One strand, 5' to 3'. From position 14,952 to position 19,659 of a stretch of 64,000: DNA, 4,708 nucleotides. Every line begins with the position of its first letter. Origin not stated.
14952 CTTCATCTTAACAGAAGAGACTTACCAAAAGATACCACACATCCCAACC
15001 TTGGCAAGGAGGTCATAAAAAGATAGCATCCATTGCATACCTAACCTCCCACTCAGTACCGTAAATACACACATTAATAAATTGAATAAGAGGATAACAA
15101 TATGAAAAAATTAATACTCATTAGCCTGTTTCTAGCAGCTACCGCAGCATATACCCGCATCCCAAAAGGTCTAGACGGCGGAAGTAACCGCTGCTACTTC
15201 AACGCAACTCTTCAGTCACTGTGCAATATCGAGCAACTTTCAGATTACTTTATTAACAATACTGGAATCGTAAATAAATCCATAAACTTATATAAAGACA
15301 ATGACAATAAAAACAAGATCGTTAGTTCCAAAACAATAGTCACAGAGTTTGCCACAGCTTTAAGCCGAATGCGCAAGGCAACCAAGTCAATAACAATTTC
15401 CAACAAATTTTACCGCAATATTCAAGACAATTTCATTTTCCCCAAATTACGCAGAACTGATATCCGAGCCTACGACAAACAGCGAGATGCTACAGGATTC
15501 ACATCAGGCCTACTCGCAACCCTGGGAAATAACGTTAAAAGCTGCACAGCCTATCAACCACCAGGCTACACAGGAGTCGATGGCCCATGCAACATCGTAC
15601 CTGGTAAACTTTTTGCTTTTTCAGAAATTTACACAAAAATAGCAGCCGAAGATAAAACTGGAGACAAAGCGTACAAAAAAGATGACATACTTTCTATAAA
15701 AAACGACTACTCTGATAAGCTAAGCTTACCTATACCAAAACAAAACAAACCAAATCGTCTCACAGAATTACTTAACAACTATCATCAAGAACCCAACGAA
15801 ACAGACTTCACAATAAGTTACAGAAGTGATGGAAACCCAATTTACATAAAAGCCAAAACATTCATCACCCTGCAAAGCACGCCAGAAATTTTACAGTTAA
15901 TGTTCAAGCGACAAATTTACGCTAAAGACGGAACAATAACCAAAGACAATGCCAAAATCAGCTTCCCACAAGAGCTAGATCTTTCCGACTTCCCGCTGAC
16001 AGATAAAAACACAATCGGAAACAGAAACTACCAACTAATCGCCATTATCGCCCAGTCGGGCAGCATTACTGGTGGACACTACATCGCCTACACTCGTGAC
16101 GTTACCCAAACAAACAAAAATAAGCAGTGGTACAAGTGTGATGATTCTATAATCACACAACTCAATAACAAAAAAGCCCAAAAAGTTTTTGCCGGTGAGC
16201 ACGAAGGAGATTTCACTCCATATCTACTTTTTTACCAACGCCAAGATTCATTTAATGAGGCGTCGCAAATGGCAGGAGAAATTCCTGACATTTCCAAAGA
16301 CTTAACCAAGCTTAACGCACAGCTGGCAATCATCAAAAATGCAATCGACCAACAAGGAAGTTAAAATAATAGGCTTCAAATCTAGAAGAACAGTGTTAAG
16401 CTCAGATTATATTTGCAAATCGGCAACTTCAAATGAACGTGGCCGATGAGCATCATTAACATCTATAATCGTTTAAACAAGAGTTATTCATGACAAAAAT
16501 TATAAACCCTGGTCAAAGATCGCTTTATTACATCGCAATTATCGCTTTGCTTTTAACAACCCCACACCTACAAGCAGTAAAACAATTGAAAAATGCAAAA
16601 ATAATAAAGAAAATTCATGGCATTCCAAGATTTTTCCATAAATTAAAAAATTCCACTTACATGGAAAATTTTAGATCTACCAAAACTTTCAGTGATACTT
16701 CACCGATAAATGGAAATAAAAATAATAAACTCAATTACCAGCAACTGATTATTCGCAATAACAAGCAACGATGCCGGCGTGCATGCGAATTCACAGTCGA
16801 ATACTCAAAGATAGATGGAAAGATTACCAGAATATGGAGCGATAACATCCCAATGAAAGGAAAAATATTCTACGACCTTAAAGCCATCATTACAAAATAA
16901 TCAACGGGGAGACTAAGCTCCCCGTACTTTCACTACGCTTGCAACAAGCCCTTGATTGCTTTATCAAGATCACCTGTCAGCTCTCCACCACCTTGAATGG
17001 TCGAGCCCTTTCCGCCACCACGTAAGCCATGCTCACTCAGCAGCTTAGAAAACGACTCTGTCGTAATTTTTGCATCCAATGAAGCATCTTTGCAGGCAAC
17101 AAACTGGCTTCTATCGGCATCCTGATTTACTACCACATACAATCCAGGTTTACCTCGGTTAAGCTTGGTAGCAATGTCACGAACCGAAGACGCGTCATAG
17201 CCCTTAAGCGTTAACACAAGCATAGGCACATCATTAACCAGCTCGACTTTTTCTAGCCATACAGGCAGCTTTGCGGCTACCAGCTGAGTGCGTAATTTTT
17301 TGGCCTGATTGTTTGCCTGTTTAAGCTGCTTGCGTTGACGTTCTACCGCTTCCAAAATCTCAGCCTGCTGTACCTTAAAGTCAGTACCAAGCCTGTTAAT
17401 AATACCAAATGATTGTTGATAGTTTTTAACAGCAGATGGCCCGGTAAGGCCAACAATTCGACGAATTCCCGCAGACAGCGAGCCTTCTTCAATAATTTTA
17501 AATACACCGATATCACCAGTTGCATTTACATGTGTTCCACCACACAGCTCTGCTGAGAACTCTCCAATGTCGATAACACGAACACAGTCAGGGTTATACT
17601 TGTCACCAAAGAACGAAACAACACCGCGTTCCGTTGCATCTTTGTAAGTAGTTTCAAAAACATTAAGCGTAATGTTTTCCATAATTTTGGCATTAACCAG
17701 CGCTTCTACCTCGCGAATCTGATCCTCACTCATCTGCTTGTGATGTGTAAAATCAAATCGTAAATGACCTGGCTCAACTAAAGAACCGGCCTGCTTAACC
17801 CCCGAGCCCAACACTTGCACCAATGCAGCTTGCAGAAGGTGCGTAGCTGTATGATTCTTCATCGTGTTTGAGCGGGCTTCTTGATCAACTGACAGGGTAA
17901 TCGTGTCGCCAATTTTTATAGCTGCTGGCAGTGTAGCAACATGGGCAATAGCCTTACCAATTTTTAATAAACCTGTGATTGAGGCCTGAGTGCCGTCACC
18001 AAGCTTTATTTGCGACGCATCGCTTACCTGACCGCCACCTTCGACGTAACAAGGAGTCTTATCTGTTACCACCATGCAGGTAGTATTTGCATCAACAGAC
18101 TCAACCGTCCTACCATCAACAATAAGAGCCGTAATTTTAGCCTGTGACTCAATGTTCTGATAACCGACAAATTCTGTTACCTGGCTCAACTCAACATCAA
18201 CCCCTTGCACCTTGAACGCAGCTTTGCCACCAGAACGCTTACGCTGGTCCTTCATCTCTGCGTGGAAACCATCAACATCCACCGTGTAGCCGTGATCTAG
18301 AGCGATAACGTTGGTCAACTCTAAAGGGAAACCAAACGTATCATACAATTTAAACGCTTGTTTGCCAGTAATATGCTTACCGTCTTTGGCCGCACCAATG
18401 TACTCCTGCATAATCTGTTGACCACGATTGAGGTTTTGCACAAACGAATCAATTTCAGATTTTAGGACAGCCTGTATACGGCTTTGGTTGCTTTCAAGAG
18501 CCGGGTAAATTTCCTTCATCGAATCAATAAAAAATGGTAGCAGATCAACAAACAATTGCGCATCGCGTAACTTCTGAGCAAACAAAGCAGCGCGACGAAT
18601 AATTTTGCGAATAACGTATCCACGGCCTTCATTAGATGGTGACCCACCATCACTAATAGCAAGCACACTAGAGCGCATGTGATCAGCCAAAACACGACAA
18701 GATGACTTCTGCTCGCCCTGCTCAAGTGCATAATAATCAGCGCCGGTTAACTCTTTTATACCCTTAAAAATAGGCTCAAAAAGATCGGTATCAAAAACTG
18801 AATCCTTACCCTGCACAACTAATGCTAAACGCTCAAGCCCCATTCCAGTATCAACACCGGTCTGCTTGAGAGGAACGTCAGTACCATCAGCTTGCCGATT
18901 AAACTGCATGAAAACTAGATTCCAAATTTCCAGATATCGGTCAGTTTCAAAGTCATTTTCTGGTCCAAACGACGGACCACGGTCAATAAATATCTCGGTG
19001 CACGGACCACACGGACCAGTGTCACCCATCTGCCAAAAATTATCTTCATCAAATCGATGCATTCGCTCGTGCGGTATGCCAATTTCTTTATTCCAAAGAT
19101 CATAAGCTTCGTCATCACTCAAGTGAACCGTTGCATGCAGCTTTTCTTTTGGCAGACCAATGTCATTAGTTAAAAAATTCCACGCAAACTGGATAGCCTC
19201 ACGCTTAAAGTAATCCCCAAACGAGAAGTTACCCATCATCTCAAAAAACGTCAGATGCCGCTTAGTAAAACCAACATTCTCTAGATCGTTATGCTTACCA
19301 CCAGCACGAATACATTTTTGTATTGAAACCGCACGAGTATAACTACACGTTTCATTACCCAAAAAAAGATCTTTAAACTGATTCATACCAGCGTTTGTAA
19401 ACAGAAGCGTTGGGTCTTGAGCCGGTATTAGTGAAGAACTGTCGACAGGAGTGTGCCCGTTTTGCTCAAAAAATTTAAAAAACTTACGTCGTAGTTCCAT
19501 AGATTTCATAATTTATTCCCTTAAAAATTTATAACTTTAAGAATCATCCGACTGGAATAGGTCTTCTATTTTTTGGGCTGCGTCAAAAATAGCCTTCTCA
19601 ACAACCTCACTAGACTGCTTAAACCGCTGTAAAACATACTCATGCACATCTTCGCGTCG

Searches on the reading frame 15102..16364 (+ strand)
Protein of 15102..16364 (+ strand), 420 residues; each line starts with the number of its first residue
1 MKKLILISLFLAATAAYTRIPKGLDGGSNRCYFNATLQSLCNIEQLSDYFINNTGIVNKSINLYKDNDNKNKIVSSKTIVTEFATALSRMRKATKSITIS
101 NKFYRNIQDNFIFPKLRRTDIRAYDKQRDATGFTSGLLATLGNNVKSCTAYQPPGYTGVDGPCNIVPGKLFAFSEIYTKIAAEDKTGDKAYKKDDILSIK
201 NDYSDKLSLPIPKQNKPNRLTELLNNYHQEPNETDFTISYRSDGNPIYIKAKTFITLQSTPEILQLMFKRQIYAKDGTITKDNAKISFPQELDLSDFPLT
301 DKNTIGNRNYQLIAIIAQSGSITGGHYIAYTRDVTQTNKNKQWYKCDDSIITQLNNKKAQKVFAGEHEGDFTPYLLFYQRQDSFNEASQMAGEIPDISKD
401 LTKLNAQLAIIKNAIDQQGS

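Call 64: search_protein_families(library=pfam, proteins=[window:15102-16364:+])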
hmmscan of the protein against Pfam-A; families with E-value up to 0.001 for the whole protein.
window:15102-16364:+ (420 aa): 1 family
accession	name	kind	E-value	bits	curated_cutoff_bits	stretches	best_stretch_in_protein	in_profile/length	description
PF00443.35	UCH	-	2e-33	116.5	23.9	1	27-378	6-254/254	Ubiquitin carboxyl-terminal hydrolase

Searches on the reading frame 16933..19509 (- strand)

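Call 64: search_protein_families(library=pfam, proteins=[window:16933-19509:-])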
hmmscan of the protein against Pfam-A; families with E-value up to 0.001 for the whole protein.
window:16933-19509:- (858 aa): 2 families
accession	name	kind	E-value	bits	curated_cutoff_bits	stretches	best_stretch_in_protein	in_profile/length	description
PF01411.24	tRNA-synt_2c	-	8.6e-194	645.5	30.3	1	5-544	1-551/552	tRNA synthetases class II (A)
PF07973.19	tRNA_SAD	-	2.1e-16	60.1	24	1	643-685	1-43/44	Threonyl and Alanyl tRNA synthetase second additional domain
